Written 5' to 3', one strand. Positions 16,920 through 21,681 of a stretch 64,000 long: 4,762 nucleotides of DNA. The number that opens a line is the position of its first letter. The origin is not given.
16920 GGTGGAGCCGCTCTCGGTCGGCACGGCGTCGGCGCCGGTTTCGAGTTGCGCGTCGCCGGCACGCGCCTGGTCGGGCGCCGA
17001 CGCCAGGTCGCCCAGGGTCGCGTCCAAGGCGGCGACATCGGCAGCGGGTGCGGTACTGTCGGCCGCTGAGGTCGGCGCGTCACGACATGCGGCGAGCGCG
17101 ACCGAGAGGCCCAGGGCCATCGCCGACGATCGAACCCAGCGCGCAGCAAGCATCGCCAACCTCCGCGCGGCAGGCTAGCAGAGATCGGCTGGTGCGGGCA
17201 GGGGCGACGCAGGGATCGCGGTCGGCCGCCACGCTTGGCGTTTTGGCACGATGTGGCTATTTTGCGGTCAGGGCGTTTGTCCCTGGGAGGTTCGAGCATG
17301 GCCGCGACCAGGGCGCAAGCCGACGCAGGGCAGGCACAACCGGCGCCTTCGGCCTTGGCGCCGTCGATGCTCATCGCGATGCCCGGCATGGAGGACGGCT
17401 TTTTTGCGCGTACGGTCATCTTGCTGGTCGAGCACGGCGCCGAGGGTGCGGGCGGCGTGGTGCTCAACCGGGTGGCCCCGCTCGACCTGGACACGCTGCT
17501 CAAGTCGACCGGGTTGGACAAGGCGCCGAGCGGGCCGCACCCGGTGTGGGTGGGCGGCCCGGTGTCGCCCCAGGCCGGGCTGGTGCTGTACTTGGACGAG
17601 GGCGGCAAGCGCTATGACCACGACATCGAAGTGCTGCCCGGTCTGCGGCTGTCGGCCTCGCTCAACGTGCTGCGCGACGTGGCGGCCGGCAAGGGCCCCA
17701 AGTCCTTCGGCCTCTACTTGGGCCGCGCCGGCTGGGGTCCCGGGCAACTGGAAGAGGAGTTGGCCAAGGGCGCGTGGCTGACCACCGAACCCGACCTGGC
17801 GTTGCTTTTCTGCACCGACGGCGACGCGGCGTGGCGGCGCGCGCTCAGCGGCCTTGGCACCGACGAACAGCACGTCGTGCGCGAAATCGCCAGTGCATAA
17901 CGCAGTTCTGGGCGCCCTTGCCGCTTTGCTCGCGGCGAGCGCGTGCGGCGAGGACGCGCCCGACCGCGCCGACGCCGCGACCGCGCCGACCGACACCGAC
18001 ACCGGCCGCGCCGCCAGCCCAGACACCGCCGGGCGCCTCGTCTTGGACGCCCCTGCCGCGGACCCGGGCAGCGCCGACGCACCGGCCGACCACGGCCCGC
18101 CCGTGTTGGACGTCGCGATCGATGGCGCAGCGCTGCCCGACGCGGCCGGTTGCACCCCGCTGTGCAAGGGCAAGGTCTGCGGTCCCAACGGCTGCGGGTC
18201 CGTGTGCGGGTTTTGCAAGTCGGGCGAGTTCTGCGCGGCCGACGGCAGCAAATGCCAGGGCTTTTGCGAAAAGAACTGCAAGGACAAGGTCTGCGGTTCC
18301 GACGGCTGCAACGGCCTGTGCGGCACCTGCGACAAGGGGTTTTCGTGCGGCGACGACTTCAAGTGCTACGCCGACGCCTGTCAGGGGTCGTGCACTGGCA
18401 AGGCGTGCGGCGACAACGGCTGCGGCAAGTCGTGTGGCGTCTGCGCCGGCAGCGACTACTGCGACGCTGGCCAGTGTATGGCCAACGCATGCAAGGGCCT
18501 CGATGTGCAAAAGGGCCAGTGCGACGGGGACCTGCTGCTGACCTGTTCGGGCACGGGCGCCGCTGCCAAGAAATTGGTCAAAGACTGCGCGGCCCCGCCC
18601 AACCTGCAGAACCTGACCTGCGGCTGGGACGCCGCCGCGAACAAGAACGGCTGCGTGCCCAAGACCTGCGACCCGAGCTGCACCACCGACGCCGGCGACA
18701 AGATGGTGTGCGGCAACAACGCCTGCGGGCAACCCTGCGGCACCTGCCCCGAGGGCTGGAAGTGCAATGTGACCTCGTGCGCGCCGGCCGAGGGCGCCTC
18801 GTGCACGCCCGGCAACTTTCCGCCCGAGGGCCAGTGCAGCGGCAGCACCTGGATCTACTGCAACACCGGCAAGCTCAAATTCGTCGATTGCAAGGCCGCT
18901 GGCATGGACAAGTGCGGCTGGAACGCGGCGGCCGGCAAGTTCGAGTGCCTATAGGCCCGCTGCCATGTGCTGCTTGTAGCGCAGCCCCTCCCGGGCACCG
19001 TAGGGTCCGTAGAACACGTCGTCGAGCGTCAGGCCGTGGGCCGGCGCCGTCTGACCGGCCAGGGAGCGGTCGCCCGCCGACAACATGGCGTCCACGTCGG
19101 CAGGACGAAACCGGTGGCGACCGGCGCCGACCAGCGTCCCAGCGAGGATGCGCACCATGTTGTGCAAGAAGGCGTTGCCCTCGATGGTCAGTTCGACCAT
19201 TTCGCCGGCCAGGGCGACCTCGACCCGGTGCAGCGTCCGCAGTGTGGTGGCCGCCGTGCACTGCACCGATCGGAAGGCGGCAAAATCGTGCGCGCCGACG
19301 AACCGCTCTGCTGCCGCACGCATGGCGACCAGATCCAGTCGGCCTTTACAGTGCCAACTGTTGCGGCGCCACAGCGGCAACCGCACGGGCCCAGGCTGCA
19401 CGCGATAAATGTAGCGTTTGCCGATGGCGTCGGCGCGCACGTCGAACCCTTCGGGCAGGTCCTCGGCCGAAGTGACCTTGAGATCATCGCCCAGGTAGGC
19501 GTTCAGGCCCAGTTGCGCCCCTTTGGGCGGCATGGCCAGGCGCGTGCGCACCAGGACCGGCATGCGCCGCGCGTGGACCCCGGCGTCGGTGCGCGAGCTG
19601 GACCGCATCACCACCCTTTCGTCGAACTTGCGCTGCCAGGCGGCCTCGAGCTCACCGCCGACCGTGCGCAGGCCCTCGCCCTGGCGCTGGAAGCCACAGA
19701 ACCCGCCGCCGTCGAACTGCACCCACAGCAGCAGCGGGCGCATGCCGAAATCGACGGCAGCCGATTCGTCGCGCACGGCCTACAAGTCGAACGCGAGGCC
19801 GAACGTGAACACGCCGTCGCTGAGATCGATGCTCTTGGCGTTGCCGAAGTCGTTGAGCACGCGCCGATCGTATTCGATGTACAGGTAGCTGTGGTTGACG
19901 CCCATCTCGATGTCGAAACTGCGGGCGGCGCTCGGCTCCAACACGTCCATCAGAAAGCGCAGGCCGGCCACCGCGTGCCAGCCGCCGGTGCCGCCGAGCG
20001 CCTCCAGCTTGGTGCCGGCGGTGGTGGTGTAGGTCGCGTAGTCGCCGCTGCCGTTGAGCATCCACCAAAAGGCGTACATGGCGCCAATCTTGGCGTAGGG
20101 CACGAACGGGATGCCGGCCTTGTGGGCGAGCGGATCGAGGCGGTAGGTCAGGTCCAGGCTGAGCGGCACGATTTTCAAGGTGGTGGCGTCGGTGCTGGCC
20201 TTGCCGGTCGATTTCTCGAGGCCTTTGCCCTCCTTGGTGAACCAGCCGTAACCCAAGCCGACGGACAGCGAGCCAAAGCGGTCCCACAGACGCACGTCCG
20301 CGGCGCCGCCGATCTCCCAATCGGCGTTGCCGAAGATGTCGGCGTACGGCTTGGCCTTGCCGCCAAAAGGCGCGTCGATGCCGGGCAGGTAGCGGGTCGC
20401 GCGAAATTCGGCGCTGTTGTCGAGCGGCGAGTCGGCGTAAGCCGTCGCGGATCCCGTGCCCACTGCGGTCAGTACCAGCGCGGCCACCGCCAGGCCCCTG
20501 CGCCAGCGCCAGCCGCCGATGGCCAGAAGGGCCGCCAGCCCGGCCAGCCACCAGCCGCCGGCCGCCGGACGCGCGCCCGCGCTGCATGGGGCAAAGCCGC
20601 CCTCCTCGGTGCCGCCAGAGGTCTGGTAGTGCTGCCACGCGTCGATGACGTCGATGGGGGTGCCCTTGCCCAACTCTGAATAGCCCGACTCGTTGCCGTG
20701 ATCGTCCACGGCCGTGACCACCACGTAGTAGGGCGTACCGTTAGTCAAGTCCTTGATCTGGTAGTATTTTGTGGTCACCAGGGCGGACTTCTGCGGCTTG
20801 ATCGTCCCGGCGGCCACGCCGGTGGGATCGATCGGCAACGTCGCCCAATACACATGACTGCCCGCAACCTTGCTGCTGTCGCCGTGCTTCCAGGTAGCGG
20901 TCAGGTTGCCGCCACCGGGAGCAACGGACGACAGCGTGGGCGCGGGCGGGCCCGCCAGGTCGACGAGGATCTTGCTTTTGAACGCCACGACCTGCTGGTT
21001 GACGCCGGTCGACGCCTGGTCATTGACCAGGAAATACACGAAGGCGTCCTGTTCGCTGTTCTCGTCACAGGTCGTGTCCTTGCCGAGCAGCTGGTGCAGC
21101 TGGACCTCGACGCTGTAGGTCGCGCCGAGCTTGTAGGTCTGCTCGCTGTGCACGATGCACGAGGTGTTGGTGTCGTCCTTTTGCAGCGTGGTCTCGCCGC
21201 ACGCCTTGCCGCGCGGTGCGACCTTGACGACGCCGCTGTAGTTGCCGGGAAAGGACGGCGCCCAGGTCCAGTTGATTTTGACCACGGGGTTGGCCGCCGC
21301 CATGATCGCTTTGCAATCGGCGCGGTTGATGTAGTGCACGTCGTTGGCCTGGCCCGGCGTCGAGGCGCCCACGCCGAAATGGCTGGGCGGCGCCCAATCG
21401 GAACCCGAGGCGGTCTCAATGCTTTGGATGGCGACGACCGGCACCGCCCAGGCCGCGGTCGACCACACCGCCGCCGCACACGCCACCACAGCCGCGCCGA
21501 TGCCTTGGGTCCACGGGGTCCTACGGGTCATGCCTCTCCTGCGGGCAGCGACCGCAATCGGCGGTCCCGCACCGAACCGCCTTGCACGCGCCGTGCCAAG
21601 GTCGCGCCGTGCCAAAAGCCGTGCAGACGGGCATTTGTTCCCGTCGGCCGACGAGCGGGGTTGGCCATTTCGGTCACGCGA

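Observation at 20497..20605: Internal MYXO-CTERM-like sorting motif followed in-frame by a signal-peptide-like segment and a ~200-aa OMP-like domain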

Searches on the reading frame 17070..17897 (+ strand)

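Call 45: search_protein_families(library=pfam, proteins=[window:17070-17897:+], max_evalue=0.0001)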
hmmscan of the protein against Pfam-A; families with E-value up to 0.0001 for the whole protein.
window:17070-17897:+ (276 aa): 1 family
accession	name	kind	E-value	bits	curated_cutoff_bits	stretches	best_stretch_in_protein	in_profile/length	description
PF02622.21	DUF179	-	4e-38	131.3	27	1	105-263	1-157/157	AlgH-like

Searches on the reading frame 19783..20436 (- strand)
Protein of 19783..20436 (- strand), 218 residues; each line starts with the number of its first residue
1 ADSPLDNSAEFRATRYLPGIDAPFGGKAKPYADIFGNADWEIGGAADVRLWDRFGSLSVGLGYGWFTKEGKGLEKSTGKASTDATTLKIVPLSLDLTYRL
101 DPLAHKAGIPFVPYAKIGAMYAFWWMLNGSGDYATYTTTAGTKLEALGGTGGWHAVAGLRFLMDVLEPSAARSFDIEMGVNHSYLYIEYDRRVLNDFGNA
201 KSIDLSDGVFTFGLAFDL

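Call 29: search_protein_representatives(protein=window:19783-20436:-)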
Query: 218 residues. Proteins with E-value up to 0.001 (for the whole library): 1241; up to 1e-10: 695; up to 1e-30: 95. The best 150 are listed.
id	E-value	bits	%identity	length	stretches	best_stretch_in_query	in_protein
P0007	1.1e-87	309.7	64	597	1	2-218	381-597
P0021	3.7e-63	229.6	53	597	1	3-218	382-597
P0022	4.7e-61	222.7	52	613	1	3-218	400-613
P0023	3.2e-59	216.6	51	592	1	1-218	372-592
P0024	2.0e-56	207.5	59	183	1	36-218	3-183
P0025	3.2e-56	206.9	46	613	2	2-218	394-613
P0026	1.1e-54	201.8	50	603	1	2-218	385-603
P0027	3.9e-54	200.0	47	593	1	3-218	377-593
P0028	2.8e-53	197.2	48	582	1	4-218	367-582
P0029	6.2e-52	192.8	49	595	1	3-218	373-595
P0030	1.4e-50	188.4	46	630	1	1-218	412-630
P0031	1.2e-49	185.4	47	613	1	1-218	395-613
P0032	9.9e-47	175.8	45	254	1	8-217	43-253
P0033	6.4e-46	173.1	44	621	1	8-218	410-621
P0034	1.2e-43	165.8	44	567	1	3-217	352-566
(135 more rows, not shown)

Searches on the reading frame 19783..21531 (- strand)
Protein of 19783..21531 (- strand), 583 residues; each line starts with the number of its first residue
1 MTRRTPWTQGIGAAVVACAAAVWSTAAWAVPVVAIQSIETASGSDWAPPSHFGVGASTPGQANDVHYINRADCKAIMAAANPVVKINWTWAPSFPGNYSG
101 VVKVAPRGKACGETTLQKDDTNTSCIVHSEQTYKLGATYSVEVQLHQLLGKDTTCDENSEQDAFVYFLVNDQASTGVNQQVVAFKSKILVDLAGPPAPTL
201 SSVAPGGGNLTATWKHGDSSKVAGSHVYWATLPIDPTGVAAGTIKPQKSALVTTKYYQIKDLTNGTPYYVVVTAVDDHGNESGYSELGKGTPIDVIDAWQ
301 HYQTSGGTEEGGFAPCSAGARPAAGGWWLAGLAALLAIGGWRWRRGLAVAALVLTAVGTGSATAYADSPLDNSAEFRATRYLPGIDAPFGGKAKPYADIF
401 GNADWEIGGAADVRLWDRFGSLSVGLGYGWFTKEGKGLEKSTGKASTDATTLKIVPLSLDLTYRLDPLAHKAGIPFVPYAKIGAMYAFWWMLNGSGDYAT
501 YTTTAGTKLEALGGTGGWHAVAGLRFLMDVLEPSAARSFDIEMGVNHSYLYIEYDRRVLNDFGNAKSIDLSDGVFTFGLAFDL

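Call 4: search_protein_families(library=ncbifam, proteins=[window:19783-21531:-], max_evalue=1)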
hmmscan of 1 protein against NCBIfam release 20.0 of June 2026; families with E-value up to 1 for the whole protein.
window:19783-21531:- (583 aa): 4 families
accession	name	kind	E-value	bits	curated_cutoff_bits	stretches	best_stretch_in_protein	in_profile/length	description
NF040596.1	MXAN_2562_fam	subfamily_domain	1.1e-58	198.4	100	1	373-582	3-207/208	MXAN_2562 family outer membrane beta-barrel protein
NF045522.1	MXAN_2561_fam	equivalog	2.7e-26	92.8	150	1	57-343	27-300/304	MXAN_2561 family MXYO-CTERM-anchored protein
NF053801.1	OM_Bd0486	exception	6.4e-07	28.8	370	1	416-582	203-355/356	Bd0486 family outer membrane beta-barrel protein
NF033207.2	midcut_by_XrtH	subfamily_domain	0.041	13.9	45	1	313-381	29-98/175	midcut-by-XrtH protein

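Call 5: search_protein_families(library=pfam, proteins=[window:19783-21531:-], max_evalue=1)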
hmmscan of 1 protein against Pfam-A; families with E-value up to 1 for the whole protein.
window:19783-21531:- (583 aa): 4 families
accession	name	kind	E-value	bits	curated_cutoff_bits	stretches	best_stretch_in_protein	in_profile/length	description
PF00041.27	fn3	-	2.2e-05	25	25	1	204-285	10-78/84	Fibronectin type III domain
PF16656.11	Pur_ac_phosph_N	-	0.053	14.5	30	1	200-277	6-83/93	Purple acid Phosphatase, N-terminal domain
PF25788.1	Ig_Rha78A_N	-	0.059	14.1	27.4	1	256-286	65-95/105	Rha78A-like, N-terminal immunoglobulin domain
PF14316.11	DUF4381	-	0.3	11.8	27.2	1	315-346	9-44/145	Domain of unknown function (DUF4381)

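Call 6: find_homologous_proteins(query=window:19783-21531:-, max_evalue=0.00001)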
Query window:19783-21531:- (583 aa): 20 proteins with E <= 0.00001 among 8000 candidates.
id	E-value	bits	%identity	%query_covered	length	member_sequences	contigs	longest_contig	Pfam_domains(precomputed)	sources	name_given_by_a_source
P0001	0.0e+0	1340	100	100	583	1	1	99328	PF00041.28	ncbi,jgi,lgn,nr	ncbi:MAG: hypothetical protein FJ100_01675 [Deltaproteobacteria bacterium]|nr:hypothetical protein [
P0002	0.0e+0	1104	82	100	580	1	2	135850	PF00041.28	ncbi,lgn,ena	-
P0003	0.0e+0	1089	80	100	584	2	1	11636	-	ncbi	-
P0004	6.8e-272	922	70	98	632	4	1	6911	-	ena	-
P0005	2.2e-260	884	69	95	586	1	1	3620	PF00041.28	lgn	-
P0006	5.8e-228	777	59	98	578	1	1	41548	-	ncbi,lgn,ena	-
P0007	2.1e-219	748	58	95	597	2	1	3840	-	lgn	-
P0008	8.8e-219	746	59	96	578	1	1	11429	PF00041.28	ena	-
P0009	1.7e-218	745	56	95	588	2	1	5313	-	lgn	-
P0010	1.2e-217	742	59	95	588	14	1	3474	-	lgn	-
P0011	2.9e-216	738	58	97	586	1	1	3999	-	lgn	-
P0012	2.5e-212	725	57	94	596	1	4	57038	-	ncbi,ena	-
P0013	5.6e-212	724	57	94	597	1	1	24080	-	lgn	-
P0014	3.3e-210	718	58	95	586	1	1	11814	PF00041.28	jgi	-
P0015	6.3e-207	707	55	100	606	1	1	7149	-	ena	-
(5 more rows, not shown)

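Call 9: find_related_loci(query=A1, collection=genome_contigs, flank=6000)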
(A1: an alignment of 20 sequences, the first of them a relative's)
Query A1 (583 aa) in genome_contigs; peptide patterns used: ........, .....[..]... (x = any residue, [..] = any of these).
125 stretches matched a pattern; 95 encode a relative of the query (tblastn E <= 1e-3); the best 80 are kept; 80 distinct loci.
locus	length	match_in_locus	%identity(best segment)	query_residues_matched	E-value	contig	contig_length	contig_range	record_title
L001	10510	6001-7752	80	1-583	0e+0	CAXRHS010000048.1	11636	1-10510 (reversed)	MAG: Myxococcota bacterium isolate CJ01B_8.15 genome assembly, contig: k141_586650, whole genome shotgun sequence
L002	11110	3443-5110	70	31-583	0e+0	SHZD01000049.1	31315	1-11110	MAG: Myxococcales bacterium isolate Baikal-deep-G136 BACOMB-C6380, whole genome shotgun sequence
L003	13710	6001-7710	59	15-583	0e+0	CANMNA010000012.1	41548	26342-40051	MAG: Myxococcales bacterium isolate ZH-15may19-284 genome assembly, contig: ZH-15May19-c1707, whole genome shotgun seque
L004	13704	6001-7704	58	26-583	0e+0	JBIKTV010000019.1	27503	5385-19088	MAG: Myxococcota bacterium isolate ME2015-07-30_3300044647_group6_bin219 Rohwer_bin1498_scaffold_800_c1, whole genome sh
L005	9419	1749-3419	57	35-583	0e+0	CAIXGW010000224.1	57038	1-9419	MAG: uncultured Myxococcales bacterium isolate ErkenSummer_bin-0937 genome assembly, contig: bin-0937:224/404, whole gen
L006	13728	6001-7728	52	11-582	0e+0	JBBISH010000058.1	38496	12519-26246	MAG: Myxococcales bacterium isolate STS170223_bin_369 NODE_626_length_38496_cov_2.16563, whole genome shotgun sequence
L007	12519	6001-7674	52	28-582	0e+0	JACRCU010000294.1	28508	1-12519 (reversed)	MAG: Deltaproteobacteria bacterium isolate NC_groundwater_1654_Pr3_B-0.1um_9_b SR-2_scaffold_141_2141024, whole genome s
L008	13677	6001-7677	53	28-582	0e+0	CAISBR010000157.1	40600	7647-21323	MAG: uncultured Myxococcales bacterium isolate Ki3-D4_bin-362 genome assembly, contig: bin-362:157/244, whole genome sho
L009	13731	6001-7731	58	11-583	0e+0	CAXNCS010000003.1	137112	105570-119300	MAG: Myxococcota bacterium isolate MiH-14oct19-125 genome assembly, contig: MiH-14oct19-C90, whole genome shotgun sequen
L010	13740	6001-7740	82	1-583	0e+0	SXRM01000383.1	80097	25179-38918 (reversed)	MAG: Proteobacteria bacterium isolate F1-140-MAGs058 F1-140__c494357, whole genome shotgun sequence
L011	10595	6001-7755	41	6-583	3e-129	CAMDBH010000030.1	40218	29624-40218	MAG: Klebsiella pneumoniae isolate MaH-04nov19-278 genome assembly, contig: MaH-04nov19-C2172, whole genome shotgun sequ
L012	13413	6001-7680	41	33-583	1e-124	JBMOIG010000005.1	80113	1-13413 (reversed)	MAG: Myxococcota bacterium isolate Deming_bin.407 contig432, whole genome shotgun sequence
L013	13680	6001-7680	41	33-583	5e-124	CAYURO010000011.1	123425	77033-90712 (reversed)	MAG TPA_asm: uncultured Enterobacteriaceae bacterium isolate SRP272421_co4_693 genome assembly, contig: NODE_130_length_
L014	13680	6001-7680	41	33-583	9e-120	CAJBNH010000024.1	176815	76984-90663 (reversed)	MAG: uncultured Myxococcales bacterium isolate Loc090721-8m_bin-517 genome assembly, contig: bin-517:024/201, whole geno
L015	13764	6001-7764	41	15-583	4e-114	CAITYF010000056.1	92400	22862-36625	MAG: uncultured Myxococcales bacterium isolate Ja1_bin-0143 genome assembly, contig: bin-0143:056/272, whole genome shot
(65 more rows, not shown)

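Call 27: predict_structure(alignment_id=A1)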
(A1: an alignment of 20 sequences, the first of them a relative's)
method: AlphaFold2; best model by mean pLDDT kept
length: 583 residues; sequences in the alignment: 20
mean_pLDDT: 78.0   pTM: 0.57
mean pLDDT of the five models: 78.0, 75.6, 74.4, 74.0, 72.4
residues with pLDDT >= 90: 162; 70-90: 283; 50-70: 77; < 50: 61
segments of 3 or more residues with pLDDT < 50: 1-5, 21-28, 175-177, 314-328, 339-368
pLDDT, mean of each block of 10 residues (from residue 1): 46 59 48 87 88 78 83 90 90 77 88 71 73 80 89 82 88 58 87 90 88 92 95 89 91 93 92 92 92 80 73 40 44 58 46 39 40 87 78 77 90 81 91 86 79 93 80 81 92 79 74 88 84 58 72 90 75 90 81
secondary structure, 60 per line:
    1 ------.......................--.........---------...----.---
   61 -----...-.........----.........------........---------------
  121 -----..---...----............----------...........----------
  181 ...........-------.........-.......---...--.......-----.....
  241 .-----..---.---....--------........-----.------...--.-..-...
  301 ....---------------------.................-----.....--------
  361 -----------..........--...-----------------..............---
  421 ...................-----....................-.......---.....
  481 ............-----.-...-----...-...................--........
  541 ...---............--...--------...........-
elements in order: H7-29 E32-40 E66-68 H70-78 E83-91 E98-105 E131-133 E138-144 H145-149 E160-170 E181-191 E199-207 E209-215 E224-230 H236-241 E256-259 E268-275 E288-290 H298-304 H326-342 H348-352 E372-381 E404-417 E421-439 E445-464 H466-472 E476-492 E500-502 E508-510 E512-527 H533-543 E547-558 E572-582

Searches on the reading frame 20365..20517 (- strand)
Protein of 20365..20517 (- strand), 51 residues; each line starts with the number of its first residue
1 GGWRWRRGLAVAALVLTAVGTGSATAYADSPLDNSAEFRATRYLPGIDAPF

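Call 18: search_protein_families(library=ncbifam, proteins=[window:20365-20517:-], max_evalue=10)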
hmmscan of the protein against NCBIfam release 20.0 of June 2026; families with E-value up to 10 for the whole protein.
seq(51 aa): 1 family
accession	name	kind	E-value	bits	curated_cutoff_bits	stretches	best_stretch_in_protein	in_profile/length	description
NF038330.1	adhesin_SclA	exception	0.18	11.4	400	1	5-31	14-40/405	LPXTG-anchored collagen-like adhesin Scl1/SclA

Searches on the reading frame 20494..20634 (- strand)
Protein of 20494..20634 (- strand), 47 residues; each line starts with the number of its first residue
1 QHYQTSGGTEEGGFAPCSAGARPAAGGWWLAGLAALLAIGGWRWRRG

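Call 18: search_protein_families(library=ncbifam, proteins=[window:20494-20634:-], max_evalue=10)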
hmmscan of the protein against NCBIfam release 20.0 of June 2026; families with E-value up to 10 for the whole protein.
seq(47 aa): 3 families
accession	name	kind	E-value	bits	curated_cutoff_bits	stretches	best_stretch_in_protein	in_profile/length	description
NF045522.1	MXAN_2561_fam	equivalog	0.029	13.9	150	1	2-46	267-302/304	MXAN_2561 family MXYO-CTERM-anchored protein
NF033207.2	midcut_by_XrtH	subfamily_domain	0.051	13.6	45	1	14-46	29-61/175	midcut-by-XrtH protein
TIGR03901.2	MYXO-CTERM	domain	0.24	11.8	20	1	12-46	2-33/34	MYXO-CTERM sorting domain-containing protein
